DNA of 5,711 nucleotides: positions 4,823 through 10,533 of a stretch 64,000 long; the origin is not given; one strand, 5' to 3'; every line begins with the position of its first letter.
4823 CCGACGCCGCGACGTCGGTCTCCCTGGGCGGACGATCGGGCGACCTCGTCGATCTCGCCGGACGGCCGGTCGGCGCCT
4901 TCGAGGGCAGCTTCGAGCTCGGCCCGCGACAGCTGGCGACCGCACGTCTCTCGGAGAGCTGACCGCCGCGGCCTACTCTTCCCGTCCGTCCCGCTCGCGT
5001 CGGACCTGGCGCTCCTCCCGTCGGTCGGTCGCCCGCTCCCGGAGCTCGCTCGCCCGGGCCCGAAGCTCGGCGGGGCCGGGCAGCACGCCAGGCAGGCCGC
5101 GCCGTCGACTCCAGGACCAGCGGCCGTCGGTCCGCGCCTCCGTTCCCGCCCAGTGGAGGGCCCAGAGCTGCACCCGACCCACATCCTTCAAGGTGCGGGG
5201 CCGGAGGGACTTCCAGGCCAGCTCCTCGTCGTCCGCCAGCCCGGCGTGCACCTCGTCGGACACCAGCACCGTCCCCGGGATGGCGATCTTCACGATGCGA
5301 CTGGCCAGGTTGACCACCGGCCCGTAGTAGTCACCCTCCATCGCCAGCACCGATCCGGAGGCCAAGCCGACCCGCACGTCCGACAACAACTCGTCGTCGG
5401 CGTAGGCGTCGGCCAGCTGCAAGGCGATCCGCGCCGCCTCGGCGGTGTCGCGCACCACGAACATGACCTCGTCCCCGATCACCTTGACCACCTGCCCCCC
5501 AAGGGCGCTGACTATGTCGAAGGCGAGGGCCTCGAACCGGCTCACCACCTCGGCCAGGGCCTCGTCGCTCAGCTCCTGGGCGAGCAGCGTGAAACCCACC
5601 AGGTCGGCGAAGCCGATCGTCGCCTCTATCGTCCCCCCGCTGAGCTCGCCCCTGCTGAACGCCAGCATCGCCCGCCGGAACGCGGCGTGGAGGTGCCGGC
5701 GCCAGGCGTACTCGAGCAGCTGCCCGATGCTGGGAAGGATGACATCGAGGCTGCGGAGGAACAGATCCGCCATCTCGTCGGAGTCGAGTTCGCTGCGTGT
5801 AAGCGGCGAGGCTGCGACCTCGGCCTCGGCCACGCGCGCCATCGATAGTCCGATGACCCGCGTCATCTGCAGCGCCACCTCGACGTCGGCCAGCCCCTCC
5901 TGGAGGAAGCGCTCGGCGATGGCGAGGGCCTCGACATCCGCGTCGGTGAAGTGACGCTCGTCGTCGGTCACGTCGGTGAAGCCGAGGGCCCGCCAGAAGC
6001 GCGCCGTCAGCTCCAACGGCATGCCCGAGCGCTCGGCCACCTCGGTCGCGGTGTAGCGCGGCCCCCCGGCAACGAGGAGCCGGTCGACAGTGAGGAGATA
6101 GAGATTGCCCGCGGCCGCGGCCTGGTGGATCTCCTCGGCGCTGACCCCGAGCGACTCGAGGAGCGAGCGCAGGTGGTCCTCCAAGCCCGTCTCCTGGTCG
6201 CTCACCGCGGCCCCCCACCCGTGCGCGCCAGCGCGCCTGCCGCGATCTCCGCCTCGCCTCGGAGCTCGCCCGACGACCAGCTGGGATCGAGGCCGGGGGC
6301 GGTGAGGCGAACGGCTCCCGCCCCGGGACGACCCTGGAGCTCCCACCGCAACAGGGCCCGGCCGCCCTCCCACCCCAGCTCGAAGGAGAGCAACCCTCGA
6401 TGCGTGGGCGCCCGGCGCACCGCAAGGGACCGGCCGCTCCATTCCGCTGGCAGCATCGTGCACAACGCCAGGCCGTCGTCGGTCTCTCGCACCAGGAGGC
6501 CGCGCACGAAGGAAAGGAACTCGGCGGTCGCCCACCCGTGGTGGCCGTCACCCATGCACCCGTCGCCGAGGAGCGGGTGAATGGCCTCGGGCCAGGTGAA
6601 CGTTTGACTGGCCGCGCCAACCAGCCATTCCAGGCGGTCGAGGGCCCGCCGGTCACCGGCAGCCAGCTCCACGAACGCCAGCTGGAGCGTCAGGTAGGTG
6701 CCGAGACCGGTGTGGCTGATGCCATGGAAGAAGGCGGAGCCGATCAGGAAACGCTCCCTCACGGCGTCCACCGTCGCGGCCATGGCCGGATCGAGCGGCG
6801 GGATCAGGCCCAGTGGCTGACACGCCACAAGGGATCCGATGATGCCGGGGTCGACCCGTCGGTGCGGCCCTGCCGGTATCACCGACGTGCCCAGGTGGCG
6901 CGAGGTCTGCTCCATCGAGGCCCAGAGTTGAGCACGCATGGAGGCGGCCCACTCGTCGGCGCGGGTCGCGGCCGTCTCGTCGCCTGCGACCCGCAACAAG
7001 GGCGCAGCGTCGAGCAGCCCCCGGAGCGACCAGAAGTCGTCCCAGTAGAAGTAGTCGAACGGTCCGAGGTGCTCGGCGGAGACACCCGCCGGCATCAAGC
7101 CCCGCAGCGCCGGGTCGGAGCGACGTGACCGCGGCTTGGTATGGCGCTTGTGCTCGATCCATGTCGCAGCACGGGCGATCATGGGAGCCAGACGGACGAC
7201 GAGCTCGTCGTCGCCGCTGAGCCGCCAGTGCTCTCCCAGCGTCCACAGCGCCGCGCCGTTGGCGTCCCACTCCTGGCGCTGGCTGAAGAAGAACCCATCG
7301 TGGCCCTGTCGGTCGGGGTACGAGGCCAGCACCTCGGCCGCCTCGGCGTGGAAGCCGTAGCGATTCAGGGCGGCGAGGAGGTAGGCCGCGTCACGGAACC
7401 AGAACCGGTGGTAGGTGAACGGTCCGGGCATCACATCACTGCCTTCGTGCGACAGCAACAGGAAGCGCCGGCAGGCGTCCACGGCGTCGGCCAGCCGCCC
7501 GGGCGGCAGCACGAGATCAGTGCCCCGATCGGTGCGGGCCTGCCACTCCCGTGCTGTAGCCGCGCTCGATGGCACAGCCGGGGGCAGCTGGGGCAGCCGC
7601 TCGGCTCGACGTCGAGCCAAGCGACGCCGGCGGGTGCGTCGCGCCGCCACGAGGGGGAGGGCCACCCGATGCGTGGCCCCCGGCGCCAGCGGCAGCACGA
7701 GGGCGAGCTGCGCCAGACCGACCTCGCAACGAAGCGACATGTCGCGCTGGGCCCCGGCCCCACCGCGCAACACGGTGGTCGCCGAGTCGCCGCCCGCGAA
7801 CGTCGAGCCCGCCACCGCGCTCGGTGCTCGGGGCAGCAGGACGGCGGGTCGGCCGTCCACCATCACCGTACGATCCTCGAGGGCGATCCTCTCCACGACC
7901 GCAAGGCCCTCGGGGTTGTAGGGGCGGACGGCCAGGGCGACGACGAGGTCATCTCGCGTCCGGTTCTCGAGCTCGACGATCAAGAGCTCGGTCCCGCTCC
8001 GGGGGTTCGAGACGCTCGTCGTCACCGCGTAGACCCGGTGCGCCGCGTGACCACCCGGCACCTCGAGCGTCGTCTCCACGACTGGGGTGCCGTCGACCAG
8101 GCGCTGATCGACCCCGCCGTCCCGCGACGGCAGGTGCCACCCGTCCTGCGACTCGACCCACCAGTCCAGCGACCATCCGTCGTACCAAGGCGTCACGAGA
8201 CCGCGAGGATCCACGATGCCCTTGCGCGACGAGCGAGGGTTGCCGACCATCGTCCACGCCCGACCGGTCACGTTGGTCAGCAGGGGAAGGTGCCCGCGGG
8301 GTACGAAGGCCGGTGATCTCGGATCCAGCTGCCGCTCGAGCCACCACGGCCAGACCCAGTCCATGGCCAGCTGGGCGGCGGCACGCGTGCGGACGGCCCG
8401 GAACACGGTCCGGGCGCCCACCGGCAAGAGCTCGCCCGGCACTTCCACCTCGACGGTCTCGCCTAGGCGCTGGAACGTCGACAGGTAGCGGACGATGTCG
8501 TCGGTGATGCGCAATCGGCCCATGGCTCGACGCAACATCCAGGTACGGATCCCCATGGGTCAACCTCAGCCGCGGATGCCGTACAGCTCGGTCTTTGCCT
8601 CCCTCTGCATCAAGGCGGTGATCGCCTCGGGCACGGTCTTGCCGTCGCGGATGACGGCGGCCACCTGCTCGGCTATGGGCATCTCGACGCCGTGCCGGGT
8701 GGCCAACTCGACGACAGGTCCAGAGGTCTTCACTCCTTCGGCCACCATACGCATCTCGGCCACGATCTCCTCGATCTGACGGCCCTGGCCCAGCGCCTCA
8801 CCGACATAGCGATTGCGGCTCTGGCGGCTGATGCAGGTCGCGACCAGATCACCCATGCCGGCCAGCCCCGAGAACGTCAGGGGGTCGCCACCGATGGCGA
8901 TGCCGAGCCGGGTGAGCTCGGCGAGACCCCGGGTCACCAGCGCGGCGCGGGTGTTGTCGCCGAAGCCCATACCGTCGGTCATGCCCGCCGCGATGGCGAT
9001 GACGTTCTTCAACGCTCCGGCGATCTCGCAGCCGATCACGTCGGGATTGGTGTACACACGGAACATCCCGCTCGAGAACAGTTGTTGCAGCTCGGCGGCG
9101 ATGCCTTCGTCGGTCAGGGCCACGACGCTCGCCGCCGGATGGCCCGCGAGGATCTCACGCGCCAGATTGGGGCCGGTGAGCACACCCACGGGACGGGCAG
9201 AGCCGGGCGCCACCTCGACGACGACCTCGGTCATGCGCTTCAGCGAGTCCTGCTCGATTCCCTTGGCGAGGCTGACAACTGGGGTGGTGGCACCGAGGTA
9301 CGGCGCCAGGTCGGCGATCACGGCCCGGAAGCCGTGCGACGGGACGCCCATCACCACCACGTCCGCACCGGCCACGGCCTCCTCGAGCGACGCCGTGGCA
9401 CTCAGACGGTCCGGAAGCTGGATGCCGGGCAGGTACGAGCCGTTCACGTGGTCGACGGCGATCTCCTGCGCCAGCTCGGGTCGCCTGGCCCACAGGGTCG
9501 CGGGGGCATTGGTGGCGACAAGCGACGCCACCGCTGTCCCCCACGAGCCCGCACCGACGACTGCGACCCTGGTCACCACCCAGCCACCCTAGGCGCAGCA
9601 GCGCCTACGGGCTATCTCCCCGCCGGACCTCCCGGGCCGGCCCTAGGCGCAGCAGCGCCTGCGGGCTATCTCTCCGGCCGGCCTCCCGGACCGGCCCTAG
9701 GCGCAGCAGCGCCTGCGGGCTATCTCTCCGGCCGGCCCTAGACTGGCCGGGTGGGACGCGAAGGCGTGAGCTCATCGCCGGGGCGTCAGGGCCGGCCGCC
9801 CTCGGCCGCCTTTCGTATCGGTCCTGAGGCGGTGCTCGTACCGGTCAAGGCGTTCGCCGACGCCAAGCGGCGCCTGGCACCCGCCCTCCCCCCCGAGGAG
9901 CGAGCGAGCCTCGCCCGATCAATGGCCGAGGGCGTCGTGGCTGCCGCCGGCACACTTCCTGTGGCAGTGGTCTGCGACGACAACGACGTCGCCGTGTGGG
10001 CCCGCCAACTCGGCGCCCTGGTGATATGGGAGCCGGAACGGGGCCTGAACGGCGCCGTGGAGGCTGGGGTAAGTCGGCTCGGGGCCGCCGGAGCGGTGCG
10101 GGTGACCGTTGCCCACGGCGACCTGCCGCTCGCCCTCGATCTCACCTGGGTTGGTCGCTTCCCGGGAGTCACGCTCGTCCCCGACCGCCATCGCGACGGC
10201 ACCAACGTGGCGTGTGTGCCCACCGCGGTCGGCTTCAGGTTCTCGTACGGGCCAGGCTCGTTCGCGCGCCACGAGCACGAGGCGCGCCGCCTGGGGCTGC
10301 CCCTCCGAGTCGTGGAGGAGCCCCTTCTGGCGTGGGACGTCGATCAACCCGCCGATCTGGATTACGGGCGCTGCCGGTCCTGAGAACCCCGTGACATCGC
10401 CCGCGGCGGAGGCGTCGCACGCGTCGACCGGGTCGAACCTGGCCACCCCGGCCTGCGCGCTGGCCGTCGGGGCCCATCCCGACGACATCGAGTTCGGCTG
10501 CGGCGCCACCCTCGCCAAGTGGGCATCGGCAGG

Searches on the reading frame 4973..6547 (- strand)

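Call 14: search_protein_families(library=pfam, proteins=[window:4973-6547:-], max_evalue=0.001)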
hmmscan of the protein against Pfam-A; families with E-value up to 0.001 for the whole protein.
window:4973-6547:- (524 aa): 2 families
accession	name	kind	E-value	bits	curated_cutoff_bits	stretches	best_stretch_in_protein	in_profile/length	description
PF16701.10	Ad_Cy_reg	-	4.1e-16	59.8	28.6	1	129-242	27-136/186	Adenylate cyclase regulatory domain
PF00211.25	Guanylate_cyc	-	1.5e-12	47.9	21.9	1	308-462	8-179/183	Adenylate and Guanylate cyclase catalytic domain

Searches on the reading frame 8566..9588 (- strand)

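Call 14: search_protein_families(library=pfam, proteins=[window:8566-9588:-], max_evalue=0.001)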
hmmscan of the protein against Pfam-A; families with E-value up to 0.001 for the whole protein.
window:8566-9588:- (340 aa): 6 families
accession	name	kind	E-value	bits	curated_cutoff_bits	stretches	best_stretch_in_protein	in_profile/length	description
PF07479.19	NAD_Gly3P_dh_C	-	8.1e-56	188.6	25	1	183-323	1-141/142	NAD-dependent glycerol-3-phosphate dehydrogenase C-terminus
PF01210.29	NAD_Gly3P_dh_N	-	2.1e-48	164.7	23.1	1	8-162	2-156/158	NAD-dependent glycerol-3-phosphate dehydrogenase N-terminus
PF20618.3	GPD_NAD_C_bact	-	5.7e-22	78.5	27.6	1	243-309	1-66/66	Bacterial GPD, NAD-dependent C-terminal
PF02558.23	ApbA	-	4.9e-08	33.2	22.2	1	8-121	1-111/150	Ketopantoate reductase PanE/ApbA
PF03807.23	F420_oxidored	-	3.8e-07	31.1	21.6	1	7-109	1-93/94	NADP oxidoreductase coenzyme F420-dependent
PF03446.21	NAD_binding_2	-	0.00042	20.8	21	0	7-106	1-91/161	NAD binding domain of 6-phosphogluconate dehydrogenase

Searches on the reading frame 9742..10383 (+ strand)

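Call 17: search_protein_families(library=pfam, proteins=[window:9742-10383:+], max_evalue=0.001)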
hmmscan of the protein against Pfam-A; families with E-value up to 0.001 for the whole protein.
window:9742-10383:+ (213 aa): 2 families
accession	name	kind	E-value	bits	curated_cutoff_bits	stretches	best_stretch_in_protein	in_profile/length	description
PF01983.22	CofC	-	1.3e-22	80.5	22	1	31-206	3-179/217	Guanylyl transferase CofC like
PF12804.13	NTP_transf_3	-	0.00041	21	27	1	60-130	25-98/160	MobA-like NTP transferase domain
